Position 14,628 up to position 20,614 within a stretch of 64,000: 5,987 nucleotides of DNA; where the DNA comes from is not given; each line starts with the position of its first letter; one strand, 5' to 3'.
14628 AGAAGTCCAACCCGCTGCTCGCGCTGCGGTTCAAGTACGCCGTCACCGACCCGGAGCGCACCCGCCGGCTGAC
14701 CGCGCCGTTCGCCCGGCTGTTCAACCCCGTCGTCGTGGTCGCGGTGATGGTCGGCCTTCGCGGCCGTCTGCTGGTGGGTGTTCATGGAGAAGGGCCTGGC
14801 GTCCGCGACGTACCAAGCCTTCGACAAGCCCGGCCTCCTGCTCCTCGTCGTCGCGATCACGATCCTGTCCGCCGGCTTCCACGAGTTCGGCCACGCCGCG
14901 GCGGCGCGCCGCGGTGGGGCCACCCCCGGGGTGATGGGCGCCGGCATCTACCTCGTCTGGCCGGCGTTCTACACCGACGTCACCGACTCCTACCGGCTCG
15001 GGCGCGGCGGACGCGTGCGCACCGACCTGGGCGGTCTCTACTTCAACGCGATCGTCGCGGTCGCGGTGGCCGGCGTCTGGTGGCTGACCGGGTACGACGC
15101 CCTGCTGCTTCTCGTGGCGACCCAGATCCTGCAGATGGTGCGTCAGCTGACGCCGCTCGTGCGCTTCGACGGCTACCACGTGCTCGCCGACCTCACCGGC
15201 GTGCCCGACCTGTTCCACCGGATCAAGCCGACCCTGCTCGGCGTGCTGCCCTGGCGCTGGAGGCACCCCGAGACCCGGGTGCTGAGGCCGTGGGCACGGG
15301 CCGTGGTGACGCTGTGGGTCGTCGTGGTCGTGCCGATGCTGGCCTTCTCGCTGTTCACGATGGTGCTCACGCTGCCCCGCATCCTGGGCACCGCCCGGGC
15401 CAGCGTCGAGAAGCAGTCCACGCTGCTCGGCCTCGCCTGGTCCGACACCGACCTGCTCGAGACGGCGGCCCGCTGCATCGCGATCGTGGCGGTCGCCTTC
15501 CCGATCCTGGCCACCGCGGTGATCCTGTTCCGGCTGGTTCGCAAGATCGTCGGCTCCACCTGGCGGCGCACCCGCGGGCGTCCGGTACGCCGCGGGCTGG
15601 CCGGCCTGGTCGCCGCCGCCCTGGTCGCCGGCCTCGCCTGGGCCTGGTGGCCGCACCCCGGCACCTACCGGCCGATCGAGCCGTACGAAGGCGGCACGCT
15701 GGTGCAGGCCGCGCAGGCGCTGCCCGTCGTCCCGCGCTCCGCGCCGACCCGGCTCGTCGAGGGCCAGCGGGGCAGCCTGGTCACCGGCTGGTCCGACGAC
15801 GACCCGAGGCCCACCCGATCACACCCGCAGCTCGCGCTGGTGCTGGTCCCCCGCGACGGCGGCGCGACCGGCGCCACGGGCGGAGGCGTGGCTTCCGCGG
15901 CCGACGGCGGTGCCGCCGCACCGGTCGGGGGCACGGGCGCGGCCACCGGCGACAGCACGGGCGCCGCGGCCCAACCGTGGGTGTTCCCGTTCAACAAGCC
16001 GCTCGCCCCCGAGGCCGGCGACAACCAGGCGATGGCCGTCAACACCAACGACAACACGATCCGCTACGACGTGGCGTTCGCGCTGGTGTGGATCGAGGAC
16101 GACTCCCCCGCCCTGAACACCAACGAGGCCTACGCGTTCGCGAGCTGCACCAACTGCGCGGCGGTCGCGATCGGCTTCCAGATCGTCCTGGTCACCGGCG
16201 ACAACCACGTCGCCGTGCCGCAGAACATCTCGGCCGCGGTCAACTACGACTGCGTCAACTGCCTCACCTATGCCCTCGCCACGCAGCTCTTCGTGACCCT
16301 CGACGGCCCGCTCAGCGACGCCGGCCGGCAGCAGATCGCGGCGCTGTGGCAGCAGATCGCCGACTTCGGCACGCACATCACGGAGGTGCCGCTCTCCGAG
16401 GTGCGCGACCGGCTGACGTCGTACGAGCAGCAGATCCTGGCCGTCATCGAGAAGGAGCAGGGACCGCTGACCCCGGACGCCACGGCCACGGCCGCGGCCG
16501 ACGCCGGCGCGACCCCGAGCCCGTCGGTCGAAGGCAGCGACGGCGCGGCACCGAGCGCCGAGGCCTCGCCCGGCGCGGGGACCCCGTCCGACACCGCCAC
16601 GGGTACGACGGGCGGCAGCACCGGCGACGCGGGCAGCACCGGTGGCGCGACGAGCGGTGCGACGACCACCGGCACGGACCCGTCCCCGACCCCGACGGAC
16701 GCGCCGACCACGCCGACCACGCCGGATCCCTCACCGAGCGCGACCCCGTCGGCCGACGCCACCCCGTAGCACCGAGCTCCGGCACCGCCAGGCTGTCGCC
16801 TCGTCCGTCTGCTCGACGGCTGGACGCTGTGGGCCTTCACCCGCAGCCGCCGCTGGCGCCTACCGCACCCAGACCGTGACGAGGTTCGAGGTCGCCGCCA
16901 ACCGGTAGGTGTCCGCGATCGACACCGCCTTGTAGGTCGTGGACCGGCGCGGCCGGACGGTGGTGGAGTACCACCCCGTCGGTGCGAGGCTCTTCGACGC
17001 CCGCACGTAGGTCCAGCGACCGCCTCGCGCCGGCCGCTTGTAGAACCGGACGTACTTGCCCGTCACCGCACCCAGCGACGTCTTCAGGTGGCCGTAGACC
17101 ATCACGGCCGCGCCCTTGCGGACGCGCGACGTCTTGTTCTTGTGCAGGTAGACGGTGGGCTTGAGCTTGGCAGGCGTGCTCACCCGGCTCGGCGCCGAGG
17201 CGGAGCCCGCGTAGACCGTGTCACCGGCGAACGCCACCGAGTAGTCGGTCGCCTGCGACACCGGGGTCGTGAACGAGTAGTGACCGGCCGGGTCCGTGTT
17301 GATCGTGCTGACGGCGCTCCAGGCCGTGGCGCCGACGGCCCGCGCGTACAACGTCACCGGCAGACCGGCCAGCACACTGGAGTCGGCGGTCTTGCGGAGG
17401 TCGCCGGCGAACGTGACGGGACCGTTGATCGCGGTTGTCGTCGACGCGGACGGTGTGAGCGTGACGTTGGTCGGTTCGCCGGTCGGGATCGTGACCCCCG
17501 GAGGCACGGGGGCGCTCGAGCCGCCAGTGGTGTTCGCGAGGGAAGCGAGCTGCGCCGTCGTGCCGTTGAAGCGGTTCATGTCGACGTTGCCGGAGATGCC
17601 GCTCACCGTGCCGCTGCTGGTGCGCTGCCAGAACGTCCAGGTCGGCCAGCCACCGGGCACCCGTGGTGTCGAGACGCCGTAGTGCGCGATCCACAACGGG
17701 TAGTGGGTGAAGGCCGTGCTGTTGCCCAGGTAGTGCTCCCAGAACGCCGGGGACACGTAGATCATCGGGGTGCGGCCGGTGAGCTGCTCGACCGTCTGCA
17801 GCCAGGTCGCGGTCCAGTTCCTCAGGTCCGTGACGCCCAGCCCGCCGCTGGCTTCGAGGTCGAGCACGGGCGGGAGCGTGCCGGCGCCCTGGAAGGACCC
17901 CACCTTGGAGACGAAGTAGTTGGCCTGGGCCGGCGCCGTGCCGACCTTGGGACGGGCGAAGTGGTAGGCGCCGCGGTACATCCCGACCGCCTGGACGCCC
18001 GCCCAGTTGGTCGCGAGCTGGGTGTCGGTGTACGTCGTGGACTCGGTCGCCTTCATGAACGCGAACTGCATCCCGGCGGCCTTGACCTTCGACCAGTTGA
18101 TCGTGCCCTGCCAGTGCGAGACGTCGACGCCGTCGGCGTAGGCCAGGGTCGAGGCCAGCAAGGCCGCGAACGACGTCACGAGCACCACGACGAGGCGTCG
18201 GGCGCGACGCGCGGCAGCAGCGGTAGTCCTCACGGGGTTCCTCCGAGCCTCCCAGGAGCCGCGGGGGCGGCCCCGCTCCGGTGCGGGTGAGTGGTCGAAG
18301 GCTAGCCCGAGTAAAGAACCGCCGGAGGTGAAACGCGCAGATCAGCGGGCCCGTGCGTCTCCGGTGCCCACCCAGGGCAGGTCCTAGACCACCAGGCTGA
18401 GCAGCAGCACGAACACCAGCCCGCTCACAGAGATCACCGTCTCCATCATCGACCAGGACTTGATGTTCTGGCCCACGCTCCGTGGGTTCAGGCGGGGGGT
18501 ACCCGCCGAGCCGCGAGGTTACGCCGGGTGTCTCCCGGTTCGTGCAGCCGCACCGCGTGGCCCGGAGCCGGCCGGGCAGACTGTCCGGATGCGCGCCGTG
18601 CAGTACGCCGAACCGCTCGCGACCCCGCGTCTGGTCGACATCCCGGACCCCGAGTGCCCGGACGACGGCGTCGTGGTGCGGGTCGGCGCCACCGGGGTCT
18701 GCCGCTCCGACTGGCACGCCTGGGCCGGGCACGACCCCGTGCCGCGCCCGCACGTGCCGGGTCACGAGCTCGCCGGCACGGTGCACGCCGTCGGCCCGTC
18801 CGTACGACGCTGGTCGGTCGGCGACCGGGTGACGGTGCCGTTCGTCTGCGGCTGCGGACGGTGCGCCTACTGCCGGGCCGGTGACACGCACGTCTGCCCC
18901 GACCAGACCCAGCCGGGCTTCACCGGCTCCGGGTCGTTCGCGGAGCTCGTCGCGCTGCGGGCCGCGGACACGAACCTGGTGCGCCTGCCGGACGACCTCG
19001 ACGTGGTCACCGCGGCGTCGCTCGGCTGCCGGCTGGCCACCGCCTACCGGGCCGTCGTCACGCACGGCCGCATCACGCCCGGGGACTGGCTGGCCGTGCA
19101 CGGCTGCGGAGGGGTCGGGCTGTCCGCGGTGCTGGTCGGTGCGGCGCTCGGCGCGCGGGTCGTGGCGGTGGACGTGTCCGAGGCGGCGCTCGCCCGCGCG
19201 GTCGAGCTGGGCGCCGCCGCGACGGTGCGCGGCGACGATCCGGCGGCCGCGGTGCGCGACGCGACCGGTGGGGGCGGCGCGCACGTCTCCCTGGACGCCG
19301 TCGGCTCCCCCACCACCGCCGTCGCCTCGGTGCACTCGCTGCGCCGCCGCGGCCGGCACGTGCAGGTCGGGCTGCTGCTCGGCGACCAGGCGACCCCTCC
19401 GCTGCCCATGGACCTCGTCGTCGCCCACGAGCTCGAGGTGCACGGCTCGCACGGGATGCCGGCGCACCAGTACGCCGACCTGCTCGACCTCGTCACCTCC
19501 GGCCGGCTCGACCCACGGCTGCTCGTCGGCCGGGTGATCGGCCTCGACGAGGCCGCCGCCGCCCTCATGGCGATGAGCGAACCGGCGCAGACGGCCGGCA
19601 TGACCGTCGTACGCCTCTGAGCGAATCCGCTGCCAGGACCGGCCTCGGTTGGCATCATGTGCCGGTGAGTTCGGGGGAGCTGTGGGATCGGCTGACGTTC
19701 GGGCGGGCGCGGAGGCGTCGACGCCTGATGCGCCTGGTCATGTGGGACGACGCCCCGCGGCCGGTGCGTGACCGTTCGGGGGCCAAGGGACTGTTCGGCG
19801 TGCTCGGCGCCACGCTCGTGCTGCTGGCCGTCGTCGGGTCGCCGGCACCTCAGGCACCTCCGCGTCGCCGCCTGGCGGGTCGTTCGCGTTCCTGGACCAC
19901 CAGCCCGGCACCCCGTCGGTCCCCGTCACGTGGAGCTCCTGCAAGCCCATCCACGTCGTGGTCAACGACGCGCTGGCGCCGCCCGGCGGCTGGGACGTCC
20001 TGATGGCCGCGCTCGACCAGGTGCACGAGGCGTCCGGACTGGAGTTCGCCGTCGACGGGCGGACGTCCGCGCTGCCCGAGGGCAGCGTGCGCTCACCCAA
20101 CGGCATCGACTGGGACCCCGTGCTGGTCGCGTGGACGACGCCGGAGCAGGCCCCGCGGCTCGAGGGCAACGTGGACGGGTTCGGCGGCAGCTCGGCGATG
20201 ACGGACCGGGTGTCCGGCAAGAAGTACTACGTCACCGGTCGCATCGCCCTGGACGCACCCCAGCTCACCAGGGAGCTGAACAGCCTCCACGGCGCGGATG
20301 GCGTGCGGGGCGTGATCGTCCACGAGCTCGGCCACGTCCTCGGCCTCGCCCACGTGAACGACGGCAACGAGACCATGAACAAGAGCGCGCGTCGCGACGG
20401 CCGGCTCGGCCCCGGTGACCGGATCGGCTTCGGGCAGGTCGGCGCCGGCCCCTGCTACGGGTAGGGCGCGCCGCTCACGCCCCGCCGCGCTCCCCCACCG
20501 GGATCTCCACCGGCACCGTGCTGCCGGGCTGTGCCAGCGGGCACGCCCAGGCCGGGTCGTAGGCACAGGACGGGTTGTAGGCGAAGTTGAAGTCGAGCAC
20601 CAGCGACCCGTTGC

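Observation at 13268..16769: Candidate system A: repeat protein paired with an RRE(PqqD)-like::M50 membrane metalloprotease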

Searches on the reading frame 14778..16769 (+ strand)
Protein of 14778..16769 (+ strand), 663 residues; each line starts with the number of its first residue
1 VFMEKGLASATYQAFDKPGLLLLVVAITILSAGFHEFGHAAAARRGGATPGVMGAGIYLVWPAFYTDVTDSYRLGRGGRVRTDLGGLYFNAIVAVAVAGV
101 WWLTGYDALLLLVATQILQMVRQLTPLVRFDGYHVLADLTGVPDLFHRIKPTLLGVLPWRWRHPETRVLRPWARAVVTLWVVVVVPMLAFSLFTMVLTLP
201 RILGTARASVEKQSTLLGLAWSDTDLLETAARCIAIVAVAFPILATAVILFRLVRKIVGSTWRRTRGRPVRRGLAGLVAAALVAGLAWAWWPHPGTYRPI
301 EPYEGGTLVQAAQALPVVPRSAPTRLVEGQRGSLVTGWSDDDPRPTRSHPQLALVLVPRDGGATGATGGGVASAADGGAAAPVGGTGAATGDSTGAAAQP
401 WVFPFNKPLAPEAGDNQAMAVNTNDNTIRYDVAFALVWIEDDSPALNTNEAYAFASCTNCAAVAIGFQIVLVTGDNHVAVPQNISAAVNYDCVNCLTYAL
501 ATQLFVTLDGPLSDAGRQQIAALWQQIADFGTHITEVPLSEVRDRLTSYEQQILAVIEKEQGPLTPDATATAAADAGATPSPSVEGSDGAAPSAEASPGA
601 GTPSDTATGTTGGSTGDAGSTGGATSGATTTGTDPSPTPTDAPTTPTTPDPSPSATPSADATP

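Call 4: search_protein_families(library=pfam, proteins=[window:14778-16769:+], max_evalue=1)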
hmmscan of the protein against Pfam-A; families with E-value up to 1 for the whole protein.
window:14778-16769:+ (663 aa): 2 families
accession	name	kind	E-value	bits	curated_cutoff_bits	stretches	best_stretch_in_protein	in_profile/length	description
PF13567.11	DUF4131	-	0.11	12.6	31.6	1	239-309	7-67/165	Domain of unknown function (DUF4131)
PF02163.28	Peptidase_M50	-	0.62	9.8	27.2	0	29-48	7-26/221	Peptidase family M50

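Call 5: search_protein_families(library=ncbifam, proteins=[window:14778-16769:+], max_evalue=1)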
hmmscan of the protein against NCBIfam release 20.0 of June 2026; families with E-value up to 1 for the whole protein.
window:14778-16769:+ (663 aa): 2 families
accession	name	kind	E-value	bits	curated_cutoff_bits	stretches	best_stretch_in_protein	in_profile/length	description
NF041824.1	daptide_HExxH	equivalog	3.3e-20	72.6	300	1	12-148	152-292/379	daptide biosynthesis intramembrane metalloprotease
NF058609.1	RiPP_HExxH_LiaK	equivalog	3.9e-07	30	225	1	21-142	91-214/246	YydH/LiaK family epipeptide maturation metalloprotease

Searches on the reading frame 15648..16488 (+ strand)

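Call 40: search_protein_families(library=pfam, proteins=[window:15648-16488:+], max_evalue=5)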
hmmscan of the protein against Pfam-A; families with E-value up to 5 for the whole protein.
window:15648-16488:+ (280 aa): 1 family
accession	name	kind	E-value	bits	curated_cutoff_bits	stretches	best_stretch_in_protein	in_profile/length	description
PF20269.3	CATRA-N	-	0.0045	17.3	27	1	210-269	2-67/203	CASPASE and TPR Repeat-Associated N-terminal domain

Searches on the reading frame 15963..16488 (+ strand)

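Call 39: search_solved_structures(query=window:15963-16488:+, max_evalue=10)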
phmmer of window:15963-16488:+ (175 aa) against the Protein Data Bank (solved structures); distinct sequences matched with E-value up to 10: 2.
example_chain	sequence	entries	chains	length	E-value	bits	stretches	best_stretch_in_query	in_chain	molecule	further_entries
5hqh_A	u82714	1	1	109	0.4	13.9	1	81-152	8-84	Lmo2119 protein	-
7pwg_M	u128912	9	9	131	1.5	12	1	109-147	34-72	Ribosomal protein L14 | 60S ribosomal protein eL14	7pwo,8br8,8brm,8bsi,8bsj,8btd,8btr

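Call 40: search_protein_families(library=pfam, proteins=[window:15963-16488:+], max_evalue=5)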
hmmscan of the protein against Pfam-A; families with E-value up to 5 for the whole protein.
window:15963-16488:+ (175 aa): 2 families
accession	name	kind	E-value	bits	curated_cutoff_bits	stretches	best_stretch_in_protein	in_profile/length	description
PF20269.3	CATRA-N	-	0.0024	18.2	27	1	105-164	2-67/203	CASPASE and TPR Repeat-Associated N-terminal domain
PF24622.1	TMP_4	-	0.18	12.4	27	1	119-165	2-50/77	Tape measure protein domain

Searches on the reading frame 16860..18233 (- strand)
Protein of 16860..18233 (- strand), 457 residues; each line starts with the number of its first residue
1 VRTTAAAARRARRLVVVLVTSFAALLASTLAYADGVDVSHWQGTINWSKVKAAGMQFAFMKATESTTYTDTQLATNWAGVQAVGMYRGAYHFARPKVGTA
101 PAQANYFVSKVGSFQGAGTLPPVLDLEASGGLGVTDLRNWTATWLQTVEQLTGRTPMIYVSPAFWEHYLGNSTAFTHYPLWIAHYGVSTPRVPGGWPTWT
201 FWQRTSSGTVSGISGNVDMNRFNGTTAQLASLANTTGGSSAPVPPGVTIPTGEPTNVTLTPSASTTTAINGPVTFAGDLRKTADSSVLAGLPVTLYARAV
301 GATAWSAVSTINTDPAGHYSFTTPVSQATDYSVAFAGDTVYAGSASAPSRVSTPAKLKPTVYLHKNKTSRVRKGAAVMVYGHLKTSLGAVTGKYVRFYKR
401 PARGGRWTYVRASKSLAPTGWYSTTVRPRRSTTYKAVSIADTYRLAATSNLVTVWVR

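Call 54: search_protein_families(library=pfam, proteins=[window:16860-18233:-], max_evalue=0.001)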
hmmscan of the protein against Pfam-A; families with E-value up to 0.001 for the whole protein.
window:16860-18233:- (457 aa): 1 family
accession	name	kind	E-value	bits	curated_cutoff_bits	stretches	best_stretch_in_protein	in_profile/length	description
PF01183.26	Glyco_hydro_25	-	1.4e-54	185.6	27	1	36-213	1-180/180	Glycosyl hydrolases family 25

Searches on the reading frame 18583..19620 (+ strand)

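Call 54: search_protein_families(library=pfam, proteins=[window:18583-19620:+], max_evalue=0.001)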
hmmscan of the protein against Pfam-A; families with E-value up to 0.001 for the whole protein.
window:18583-19620:+ (345 aa): 3 families
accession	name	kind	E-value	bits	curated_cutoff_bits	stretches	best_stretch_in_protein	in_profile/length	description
PF08240.17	ADH_N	-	1.4e-29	102.8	23.5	1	27-137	2-104/104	Alcohol dehydrogenase GroES-like domain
PF00107.32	ADH_zinc_N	-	1.1e-24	87.3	31.8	1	177-305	1-128/129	Zinc-binding dehydrogenase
PF13602.12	ADH_zinc_N_2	-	3.4e-09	38.2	27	1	209-337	1-128/134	Zinc-binding dehydrogenase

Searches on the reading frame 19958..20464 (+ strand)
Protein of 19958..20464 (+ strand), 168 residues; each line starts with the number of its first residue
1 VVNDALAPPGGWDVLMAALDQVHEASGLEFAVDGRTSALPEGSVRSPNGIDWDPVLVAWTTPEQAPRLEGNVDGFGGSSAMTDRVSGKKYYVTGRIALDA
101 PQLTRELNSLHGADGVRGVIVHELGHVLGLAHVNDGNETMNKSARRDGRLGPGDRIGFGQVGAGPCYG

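Call 54: search_protein_families(library=pfam, proteins=[window:19958-20464:+], max_evalue=0.001)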
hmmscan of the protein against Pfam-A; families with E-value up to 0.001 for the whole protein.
window:19958-20464:+ (168 aa): 1 family
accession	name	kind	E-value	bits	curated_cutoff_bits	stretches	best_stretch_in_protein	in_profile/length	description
PF00413.30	Peptidase_M10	-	6.1e-06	26.6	24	1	91-144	83-136/159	Matrixin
